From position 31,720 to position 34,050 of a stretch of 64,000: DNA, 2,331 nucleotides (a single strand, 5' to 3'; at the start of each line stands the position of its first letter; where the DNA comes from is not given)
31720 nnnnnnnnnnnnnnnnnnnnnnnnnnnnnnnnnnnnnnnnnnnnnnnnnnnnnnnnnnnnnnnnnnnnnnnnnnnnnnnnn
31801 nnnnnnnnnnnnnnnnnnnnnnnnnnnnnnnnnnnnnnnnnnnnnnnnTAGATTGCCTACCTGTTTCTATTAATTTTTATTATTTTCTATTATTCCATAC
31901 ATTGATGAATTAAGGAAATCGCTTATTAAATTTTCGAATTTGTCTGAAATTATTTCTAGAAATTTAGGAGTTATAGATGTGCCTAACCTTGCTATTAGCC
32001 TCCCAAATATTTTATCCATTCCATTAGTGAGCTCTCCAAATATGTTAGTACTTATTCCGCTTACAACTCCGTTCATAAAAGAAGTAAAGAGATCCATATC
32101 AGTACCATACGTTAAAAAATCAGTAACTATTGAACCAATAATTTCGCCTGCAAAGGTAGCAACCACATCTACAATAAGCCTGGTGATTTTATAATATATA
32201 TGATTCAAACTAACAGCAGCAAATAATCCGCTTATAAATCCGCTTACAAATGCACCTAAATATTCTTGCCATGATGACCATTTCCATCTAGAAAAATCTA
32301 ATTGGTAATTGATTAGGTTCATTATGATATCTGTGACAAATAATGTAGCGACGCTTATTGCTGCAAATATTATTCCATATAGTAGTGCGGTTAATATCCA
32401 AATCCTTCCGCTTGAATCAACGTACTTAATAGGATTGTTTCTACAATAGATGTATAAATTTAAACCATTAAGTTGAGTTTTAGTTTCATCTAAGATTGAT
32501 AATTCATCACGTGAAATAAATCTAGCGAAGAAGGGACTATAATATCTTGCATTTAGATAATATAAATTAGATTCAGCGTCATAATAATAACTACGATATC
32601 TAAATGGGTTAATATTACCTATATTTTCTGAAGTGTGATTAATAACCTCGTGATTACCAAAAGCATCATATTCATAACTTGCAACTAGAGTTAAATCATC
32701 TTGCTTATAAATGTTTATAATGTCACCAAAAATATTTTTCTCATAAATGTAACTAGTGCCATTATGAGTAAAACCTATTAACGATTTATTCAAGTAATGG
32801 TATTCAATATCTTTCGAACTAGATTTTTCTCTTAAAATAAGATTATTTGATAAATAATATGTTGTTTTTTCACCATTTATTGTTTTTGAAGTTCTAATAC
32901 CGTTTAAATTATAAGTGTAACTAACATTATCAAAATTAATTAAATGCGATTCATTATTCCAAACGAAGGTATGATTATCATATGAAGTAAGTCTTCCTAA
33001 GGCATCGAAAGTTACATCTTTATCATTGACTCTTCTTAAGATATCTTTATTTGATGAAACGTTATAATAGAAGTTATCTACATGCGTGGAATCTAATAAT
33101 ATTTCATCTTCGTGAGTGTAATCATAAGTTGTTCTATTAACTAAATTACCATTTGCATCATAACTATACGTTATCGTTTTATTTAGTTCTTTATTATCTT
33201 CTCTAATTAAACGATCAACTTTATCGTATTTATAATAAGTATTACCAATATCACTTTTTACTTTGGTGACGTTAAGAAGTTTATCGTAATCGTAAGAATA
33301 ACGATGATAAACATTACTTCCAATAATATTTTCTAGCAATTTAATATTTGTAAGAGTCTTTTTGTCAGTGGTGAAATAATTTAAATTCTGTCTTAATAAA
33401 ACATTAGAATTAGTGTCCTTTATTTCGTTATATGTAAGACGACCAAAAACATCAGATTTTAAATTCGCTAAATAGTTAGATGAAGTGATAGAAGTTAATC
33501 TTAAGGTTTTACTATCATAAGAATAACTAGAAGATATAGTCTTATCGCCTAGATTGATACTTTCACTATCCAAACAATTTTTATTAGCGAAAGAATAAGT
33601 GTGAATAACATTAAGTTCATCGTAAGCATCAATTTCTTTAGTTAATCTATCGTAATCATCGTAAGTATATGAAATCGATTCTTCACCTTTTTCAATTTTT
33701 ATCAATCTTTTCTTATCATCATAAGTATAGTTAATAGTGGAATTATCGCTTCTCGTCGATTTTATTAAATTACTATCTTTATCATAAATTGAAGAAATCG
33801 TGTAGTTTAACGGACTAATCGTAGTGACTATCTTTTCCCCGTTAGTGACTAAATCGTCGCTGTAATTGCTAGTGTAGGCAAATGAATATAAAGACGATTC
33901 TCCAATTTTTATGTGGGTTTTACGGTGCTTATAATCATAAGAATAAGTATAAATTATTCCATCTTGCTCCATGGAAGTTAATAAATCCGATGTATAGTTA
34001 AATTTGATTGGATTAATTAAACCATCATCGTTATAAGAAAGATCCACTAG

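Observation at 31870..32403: RHS C-terminal 'toxin' domain is a multi-helix hydrophobic (membrane-type) module, not a soluble enzyme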

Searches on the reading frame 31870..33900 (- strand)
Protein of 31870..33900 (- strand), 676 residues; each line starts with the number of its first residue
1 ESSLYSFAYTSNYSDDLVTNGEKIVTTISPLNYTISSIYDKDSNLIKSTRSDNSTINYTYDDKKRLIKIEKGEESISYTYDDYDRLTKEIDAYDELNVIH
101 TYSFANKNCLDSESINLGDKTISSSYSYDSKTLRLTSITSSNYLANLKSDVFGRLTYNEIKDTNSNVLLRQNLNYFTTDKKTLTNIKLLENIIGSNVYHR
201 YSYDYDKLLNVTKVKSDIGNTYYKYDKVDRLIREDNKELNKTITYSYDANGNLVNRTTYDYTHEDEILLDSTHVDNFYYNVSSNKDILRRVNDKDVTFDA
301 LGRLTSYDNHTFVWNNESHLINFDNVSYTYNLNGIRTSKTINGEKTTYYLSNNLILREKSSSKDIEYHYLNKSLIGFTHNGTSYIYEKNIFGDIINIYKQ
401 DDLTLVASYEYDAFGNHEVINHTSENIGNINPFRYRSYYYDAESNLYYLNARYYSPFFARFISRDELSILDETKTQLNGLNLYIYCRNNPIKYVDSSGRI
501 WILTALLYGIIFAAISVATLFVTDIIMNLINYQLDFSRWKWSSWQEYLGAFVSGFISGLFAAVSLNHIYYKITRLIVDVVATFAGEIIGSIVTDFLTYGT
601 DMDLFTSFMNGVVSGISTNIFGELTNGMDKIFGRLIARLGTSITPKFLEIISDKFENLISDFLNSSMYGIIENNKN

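Call 47: search_solved_structures(query=window:31870-33900:-, max_evalue=0.001, show_alignments=0)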
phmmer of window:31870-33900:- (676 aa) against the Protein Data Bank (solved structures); distinct sequences matched with E-value up to 0.001: 23.
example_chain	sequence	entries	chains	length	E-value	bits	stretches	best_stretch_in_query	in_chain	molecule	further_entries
8h8a_A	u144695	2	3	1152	1.2e-20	76.9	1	327-498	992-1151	Putative Rhs-family protein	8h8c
8h8b_A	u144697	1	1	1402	2.2e-19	72.7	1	327-498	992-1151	Putative Rhs-family protein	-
8uy4_A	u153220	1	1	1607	4.3e-11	45.4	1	425-470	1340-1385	Tse15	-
8uxt_A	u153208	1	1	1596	4.3e-10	42.1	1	27-255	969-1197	Tse15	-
8qja_A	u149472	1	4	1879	1e-09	40.8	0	161-473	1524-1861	Putative type VI secretion system YD repeat-containing Rhs element Vgr protein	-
5kis_B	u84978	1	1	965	2.2e-09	39.7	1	333-504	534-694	RHS2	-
6l7i_G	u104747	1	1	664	8.1e-09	37.8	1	199-498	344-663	TccC2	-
8qjd_A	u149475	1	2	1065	1.4e-08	37.1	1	200-348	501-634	Salmonella bongori Rhs core domain (residues 360-1420)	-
8qjb_A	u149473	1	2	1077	1.5e-08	37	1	200-348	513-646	T6SS-associated Rhs core domain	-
8qjc_A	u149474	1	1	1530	3.9e-08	35.6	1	200-348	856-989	T6SS-associated Rhs core and toxin domain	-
9pt5_A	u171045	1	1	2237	7.1e-08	34.7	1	182-503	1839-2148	Teneurin-like protein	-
8cp6_B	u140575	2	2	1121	1.1e-07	34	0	430-491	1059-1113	Toxin protein Tse5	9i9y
9ifo_A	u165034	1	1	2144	7.5e-07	31.3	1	182-498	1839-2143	Teneurin-Like Protein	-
7pq5_L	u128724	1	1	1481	7.8e-05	24.7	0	202-255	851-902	Tre23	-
6h6e_F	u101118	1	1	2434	8.2e-05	24.6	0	203-500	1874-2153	TcdB2,TccC3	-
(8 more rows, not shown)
